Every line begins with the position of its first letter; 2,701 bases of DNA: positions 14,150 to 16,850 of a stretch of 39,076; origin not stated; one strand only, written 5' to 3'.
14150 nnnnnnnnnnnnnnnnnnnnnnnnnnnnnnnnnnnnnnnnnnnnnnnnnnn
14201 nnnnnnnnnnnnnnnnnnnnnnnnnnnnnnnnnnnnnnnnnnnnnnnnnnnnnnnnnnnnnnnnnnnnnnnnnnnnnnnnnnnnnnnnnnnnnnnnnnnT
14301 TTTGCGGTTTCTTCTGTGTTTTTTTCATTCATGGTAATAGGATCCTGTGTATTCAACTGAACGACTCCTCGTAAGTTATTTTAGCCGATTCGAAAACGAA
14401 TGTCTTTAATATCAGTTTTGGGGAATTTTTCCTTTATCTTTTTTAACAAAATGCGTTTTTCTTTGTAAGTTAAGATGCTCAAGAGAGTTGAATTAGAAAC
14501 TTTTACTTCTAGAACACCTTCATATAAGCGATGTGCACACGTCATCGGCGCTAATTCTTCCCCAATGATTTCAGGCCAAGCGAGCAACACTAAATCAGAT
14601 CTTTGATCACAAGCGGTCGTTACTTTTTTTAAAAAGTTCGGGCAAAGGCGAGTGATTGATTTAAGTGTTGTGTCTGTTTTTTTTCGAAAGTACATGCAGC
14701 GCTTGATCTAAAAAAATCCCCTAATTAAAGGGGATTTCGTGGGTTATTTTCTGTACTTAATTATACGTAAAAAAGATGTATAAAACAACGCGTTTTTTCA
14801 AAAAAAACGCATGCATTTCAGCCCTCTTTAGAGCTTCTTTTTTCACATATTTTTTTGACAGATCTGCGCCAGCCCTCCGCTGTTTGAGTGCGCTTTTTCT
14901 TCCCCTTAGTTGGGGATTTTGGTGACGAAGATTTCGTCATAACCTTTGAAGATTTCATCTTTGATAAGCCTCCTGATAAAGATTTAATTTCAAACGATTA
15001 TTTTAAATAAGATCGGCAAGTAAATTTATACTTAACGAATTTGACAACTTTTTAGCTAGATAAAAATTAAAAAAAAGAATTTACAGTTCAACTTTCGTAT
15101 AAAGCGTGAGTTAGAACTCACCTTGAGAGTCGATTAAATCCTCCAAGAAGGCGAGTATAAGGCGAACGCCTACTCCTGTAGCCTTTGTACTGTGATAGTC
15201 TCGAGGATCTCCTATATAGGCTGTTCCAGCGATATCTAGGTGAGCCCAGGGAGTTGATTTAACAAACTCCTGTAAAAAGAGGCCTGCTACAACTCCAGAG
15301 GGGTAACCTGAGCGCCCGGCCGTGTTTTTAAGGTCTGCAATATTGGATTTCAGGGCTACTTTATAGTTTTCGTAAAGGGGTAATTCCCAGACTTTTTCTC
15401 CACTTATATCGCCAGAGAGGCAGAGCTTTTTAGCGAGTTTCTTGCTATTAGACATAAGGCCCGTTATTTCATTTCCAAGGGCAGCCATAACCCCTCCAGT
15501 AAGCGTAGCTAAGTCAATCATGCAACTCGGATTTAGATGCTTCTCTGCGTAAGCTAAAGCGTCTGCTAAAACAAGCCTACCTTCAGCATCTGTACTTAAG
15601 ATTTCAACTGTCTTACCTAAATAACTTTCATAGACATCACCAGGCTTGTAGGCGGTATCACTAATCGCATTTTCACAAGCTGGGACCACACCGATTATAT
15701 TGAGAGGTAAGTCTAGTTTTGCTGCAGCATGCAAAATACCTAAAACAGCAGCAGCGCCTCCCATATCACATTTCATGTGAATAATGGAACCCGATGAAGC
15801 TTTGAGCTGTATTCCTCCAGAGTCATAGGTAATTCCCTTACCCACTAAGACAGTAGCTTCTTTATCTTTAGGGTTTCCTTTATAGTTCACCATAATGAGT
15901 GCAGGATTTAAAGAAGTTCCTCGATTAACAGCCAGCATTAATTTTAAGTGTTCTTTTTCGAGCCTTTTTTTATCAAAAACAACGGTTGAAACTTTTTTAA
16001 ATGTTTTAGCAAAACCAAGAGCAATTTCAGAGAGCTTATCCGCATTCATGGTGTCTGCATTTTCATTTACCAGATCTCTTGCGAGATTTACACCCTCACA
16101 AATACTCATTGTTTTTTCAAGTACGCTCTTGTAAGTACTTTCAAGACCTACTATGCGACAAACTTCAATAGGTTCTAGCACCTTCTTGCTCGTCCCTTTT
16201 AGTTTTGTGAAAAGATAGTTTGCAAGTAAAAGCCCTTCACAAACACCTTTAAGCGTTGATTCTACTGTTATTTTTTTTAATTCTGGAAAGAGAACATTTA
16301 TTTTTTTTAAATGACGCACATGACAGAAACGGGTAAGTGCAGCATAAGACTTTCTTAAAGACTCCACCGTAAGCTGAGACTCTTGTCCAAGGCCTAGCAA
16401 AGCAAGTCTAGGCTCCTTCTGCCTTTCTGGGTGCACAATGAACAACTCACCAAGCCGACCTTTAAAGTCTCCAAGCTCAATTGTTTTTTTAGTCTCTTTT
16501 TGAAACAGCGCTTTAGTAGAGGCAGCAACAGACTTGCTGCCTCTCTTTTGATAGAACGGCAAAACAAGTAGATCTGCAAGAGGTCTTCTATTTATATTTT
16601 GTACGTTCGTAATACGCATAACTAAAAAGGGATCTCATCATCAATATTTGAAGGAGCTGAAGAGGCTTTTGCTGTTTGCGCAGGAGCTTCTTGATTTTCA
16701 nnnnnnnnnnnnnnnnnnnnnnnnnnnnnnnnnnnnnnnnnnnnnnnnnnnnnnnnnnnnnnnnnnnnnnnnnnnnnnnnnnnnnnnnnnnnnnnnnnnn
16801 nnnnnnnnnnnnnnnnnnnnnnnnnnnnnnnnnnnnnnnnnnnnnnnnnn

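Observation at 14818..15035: Unannotated 46-aa lysine/arginine-rich ORF with sigma-28-like promoter and its own terminator, in the pepA-adjacent slot held by hctB in Chlamydia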

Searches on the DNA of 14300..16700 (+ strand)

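Call 19: search_dna_similar(query=window:14300-16700:+, collection=plasmids, mode=near, max_rows=5)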
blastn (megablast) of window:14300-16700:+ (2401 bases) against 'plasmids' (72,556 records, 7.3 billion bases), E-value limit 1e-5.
No match.

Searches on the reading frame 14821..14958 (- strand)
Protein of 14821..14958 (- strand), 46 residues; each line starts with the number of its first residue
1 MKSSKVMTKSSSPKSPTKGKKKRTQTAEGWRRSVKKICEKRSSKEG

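Call 5: find_homologous_proteins(query=window:14821-14958:-, max_evalue=10)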
Query seq(46 aa) (46 aa): 10 proteins with E <= 10 among 10 candidates.
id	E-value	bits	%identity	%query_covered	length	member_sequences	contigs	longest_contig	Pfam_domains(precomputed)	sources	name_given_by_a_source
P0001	5.1e-14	68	84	98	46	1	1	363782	-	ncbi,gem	-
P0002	1.3e-12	63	78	98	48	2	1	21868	-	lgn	-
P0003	5.7e-11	58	75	96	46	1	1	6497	-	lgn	-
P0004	2.8e-10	56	72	100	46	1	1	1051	-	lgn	-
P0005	7.0e-8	49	69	96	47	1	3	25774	-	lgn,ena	-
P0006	1.5e-7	48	69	96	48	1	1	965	-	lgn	-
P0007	1.8e-6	45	66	100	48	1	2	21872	-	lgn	-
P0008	1.9e-6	45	64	96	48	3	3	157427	-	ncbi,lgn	-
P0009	2.0e-6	44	65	98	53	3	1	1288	-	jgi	jgi:hypothetical protein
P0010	1.9e-3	35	87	50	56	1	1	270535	-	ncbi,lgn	-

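Call 8: search_protein_families(library=ncbifam, alignment_id=A1, max_evalue=10)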
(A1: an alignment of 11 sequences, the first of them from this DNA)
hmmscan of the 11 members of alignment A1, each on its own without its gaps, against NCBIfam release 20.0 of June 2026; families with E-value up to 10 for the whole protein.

A. member 1, seq(46 aa): 1 family
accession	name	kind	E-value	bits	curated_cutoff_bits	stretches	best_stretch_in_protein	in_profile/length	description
NF045799.1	GrgA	equivalog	6.8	5.9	350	1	2-45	120-163/281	GrgA family transcription factor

B. families by the number of members that match (of 11 scanned): 1 family
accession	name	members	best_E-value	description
NF045799.1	GrgA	1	6.8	GrgA family transcription factor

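Call 9: search_protein_families(library=pfam, alignment_id=A1, max_evalue=10)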
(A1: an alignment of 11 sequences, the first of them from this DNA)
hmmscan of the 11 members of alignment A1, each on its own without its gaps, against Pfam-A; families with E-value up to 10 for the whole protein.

A. member 1, seq(46 aa): 0 families

B. families by the number of members that match (of 11 scanned): 1 family
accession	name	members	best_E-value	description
PF10163.14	EnY2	2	0.039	Transcription factor e(y)2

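Call 10: find_encoding_contigs(protein=P0001, flank=6000, max_places=3)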
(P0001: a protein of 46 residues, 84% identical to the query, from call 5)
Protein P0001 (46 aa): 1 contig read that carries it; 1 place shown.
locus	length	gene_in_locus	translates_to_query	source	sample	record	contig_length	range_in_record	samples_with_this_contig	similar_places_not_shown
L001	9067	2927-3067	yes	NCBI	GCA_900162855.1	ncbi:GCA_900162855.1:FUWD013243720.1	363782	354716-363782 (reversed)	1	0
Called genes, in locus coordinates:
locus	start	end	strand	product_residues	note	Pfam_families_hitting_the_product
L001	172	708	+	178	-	PF05932:CesT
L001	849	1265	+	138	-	PF00436:SSB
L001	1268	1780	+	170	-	PF02789:Peptidase_M17_N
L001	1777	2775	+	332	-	PF00883:Peptidase_M17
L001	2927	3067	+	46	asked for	-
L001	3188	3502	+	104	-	PF05258:DciA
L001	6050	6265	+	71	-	PF00986:DNA_gyraseB_C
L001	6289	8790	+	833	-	PF00521:DNA_topoisoIV, PF03989:DNA_gyraseA_C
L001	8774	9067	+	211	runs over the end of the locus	PF02223:Thymidylate_kin, PF13521:AAA_28 (weak)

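Call 11: find_encoding_contigs(protein=P0008, flank=6000, max_places=3)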
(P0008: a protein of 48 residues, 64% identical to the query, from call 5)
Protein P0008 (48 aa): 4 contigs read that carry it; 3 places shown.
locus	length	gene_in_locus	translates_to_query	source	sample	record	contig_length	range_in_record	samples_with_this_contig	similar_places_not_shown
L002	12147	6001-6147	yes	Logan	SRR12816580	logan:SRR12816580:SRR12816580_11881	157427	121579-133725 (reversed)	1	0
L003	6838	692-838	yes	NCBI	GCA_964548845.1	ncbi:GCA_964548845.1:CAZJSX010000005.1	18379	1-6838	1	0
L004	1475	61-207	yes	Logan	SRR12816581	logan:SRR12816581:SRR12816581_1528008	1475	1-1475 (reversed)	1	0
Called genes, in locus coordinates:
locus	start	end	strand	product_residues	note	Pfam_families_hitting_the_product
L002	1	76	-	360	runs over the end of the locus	-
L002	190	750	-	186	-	PF22769:DCD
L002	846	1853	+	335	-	PF05496:RuvB_N, PF00004:AAA, PF07728:AAA_5 (weak), PF17864:AAA_lid_4, PF05491:WHD_RuvB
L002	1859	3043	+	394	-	PF08486:SpoIID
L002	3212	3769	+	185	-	PF05932:CesT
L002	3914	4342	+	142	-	PF00436:SSB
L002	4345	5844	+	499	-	PF02789:Peptidase_M17_N, PF00883:Peptidase_M17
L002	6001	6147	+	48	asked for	-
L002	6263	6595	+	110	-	PF05258:DciA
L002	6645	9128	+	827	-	PF02518:HATPase_c, PF00204:DNA_gyraseB, PF01751:Toprim, PF00986:DNA_gyraseB_C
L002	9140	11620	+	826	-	PF00521:DNA_topoisoIV, PF03989:DNA_gyraseA_C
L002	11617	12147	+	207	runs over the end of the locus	PF13521:AAA_28, PF02223:Thymidylate_kin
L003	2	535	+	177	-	?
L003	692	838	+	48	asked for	-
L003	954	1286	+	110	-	PF05258:DciA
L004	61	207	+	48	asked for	-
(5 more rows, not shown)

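Call 12: find_encoding_contigs(protein=P0010, flank=6000, max_places=3)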
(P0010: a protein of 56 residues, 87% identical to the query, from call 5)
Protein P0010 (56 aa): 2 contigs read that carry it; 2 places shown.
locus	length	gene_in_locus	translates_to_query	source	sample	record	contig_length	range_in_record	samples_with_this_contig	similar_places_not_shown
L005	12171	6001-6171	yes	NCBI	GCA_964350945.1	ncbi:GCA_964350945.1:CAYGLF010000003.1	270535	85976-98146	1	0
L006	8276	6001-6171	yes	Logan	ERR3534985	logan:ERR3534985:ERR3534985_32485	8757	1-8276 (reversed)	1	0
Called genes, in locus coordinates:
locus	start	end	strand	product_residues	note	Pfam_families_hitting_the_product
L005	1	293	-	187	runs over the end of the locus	PF22769:DCD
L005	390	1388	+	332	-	PF08298:AAA_PrkA (weak), PF05496:RuvB_N, PF00004:AAA, PF07728:AAA_5, PF17864:AAA_lid_4, PF05491:WHD_RuvB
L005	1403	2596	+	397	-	PF08486:SpoIID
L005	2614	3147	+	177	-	PF13302:Acetyltransf_3, PF00583:Acetyltransf_1, PF13523:Acetyltransf_8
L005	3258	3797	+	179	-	PF05932:CesT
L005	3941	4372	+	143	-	PF00436:SSB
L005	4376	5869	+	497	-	PF02789:Peptidase_M17_N, PF00883:Peptidase_M17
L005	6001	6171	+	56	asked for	-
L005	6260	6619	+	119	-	PF05258:DciA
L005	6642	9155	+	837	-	PF02518:HATPase_c, PF00204:DNA_gyraseB, PF01751:Toprim, PF00986:DNA_gyraseB_C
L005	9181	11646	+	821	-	PF00521:DNA_topoisoIV, PF03989:DNA_gyraseA_C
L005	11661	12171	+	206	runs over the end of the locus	PF02223:Thymidylate_kin, PF13521:AAA_28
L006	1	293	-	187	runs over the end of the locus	PF22769:DCD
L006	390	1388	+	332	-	PF08298:AAA_PrkA (weak), PF05496:RuvB_N, PF00004:AAA, PF07728:AAA_5, PF17864:AAA_lid_4, PF05491:WHD_RuvB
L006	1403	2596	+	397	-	PF08486:SpoIID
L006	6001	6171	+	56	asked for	-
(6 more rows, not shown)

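Call 15: find_related_loci(query=A1, collection=genome_contigs, flank=3000)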
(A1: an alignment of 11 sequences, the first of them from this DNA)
Query A1 (46 aa) in genome_contigs; peptide patterns used: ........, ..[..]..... (x = any residue, [..] = any of these).
600 stretches matched a pattern, but none encodes a relative of the query by tblastn (E <= 1e-3).

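Call 21: search_protein_representatives(alignment_id=A1)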
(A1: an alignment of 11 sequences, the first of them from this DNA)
Query: 11 sequences, 48 profile positions. Proteins with E-value up to 0.001 (for the whole library): 3; up to 1e-10: 1; up to 1e-30: 0. The best 3 are listed.
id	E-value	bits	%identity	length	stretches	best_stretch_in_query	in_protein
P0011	9.5e-19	83.2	-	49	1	1-47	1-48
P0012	4.5e-08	49.0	-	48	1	8-44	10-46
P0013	2.7e-06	43.3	-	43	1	4-42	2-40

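Call 24: find_homologous_proteins(query=A2, max_evalue=1)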
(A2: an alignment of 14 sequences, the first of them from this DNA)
Query A2 (14 sequences) (46 aa, profile of the alignment): 89 proteins with E <= 1 among 4558 candidates.
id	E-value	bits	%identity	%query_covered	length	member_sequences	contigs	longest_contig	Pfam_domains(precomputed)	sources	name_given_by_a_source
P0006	8.1e-21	91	69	96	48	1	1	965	-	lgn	-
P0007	2.1e-20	90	66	100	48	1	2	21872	-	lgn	-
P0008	1.2e-19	88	64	96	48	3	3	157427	-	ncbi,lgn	-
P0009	1.9e-19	87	65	98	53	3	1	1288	-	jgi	jgi:hypothetical protein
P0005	3.2e-19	86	69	96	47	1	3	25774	-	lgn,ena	-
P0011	7.8e-19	85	64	96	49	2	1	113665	-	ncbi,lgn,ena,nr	ncbi:MAG: hypothetical protein S4CHLAM6_15020 [Chlamydiae bacterium]|nr:hypothetical protein [Chlamy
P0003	8.0e-19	85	75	96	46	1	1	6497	-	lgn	-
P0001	7.5e-18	82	84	98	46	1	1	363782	-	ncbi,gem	-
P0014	2.5e-17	80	62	96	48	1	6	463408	-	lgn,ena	-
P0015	3.8e-17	80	67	91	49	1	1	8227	-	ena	-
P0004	4.5e-17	79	72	100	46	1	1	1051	-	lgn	-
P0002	4.7e-17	79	78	98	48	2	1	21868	-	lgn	-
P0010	5.1e-17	79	87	50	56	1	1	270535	-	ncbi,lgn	-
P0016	1.1e-16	78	60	96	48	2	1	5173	-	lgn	-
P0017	1.3e-16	78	64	96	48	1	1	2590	-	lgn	-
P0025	1.6e-3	36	54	52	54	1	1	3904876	-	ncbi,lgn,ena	-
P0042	5.1e-2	31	71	30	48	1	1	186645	-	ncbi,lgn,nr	ncbi:MAG: hypothetical protein Q8K75_07130 [Chlamydiales bacterium]|nr:hypothetical protein [Chlamyd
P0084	8.6e-1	27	46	61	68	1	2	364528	-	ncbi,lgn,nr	ncbi:MAG: hypothetical protein H0V82_08070 [Candidatus Protochlamydia sp.]|nr:hypothetical protein [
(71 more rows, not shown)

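Call 28: find_encoding_contigs(protein=P0025, flank=4000, max_places=1)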
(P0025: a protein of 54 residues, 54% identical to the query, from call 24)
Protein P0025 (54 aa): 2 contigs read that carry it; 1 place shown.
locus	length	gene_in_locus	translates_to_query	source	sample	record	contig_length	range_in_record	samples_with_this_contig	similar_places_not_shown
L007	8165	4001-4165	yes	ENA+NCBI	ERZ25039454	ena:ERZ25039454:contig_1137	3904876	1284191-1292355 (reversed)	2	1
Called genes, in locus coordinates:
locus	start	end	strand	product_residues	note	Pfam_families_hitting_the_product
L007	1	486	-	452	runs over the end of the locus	-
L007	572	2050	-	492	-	-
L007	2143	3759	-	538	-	-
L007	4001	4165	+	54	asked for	-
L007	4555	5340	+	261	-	PF02348:CTP_transf_3, PF12804:NTP_transf_3 (weak)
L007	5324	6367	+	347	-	PF03102:NeuB, PF08666:SAF (weak)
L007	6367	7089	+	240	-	PF00293:NUDIX (weak)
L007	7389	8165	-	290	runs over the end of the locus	-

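Call 29: find_encoding_contigs(protein=P0084, flank=4000, max_places=1)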
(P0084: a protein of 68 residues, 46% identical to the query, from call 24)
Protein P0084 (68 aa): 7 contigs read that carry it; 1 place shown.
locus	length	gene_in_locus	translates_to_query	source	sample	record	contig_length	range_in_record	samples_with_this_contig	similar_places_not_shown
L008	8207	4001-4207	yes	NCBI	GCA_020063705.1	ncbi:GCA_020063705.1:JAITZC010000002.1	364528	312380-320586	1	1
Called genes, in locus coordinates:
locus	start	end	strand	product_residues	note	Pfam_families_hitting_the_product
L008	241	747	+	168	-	PF00436:SSB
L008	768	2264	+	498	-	PF02789:Peptidase_M17_N, PF00883:Peptidase_M17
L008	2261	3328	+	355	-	PF01118:Semialdhyde_dh, PF02774:Semialdhyde_dhC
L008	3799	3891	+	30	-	-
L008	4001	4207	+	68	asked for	-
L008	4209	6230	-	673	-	PF12439:GDE_N, PF06202:GDE_C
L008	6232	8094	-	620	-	PF00128:Alpha-amylase, PF11941:DUF3459 (weak)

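Call 30: find_encoding_contigs(protein=P0042, flank=4000, max_places=1)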
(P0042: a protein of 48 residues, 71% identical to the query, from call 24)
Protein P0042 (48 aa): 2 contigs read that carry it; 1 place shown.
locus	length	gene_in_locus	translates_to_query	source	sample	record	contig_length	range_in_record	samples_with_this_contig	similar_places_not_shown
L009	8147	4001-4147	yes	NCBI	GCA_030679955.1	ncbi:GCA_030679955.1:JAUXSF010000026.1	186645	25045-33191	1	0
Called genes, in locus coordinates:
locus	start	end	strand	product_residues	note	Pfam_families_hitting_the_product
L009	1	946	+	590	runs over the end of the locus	-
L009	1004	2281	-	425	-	-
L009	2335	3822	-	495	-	-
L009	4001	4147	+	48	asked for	-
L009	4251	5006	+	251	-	PF02348:CTP_transf_3, PF12804:NTP_transf_3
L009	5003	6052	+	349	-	PF03102:NeuB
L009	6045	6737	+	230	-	-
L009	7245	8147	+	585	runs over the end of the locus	-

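Call 32: predict_structure(alignment_id=A1)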
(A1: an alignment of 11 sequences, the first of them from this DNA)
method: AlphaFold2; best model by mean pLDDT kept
length: 46 residues; sequences in the alignment: 11
mean_pLDDT: 75.2   pTM: 0.37
mean pLDDT of the five models: 75.2, 71.2, 70.8, 70.1, 68.2
residues with pLDDT >= 90: 14; 70-90: 12; 50-70: 19; < 50: 1
segments of 3 or more residues with pLDDT < 50: none
pLDDT, mean of each block of 10 residues (from residue 1): 57 68 85 92 74
secondary structure, 60 per line:
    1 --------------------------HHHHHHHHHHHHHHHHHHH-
elements in order: H27-45

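Call 67: find_encoding_contigs(protein=P0002, flank=700, max_places=1)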
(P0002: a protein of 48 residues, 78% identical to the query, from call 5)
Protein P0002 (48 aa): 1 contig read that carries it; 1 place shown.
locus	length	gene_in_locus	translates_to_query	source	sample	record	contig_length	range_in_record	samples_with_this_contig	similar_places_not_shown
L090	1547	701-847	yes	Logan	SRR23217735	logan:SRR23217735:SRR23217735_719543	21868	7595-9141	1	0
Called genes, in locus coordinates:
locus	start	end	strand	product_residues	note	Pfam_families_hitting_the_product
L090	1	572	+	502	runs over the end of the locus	PF02789:Peptidase_M17_N, PF00883:Peptidase_M17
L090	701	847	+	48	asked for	-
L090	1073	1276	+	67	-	PF05258:DciA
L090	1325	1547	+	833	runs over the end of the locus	PF02518:HATPase_c, PF00204:DNA_gyraseB, PF01751:Toprim, PF00986:DNA_gyraseB_C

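Call 68: find_encoding_contigs(protein=P0003, flank=700, max_places=1)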
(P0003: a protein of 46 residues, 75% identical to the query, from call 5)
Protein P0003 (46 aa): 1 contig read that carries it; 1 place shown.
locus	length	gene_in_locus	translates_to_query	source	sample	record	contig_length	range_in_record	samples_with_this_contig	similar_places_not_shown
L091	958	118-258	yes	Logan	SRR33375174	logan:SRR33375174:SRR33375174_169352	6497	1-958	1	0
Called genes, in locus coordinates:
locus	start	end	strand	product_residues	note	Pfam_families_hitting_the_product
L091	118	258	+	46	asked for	-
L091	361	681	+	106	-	PF05258:DciA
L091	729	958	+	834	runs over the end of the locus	PF02518:HATPase_c, PF00204:DNA_gyraseB, PF01751:Toprim, PF00986:DNA_gyraseB_C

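Call 69: find_encoding_contigs(protein=P0004, flank=700, max_places=1)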
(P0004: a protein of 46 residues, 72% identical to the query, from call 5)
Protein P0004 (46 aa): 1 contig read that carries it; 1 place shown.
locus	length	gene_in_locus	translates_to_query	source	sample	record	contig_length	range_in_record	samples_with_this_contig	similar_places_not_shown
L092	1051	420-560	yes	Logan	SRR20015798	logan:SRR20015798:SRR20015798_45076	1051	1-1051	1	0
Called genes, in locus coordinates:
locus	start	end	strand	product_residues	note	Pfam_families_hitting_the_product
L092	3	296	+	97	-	?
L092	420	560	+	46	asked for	-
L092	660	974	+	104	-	PF05258:DciA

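Call 87: search_solved_structures(query=A2, max_evalue=10, show_alignments=3)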
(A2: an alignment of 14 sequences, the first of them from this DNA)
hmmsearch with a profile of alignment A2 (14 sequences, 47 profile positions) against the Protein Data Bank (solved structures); distinct sequences matched with E-value up to 10: 0.
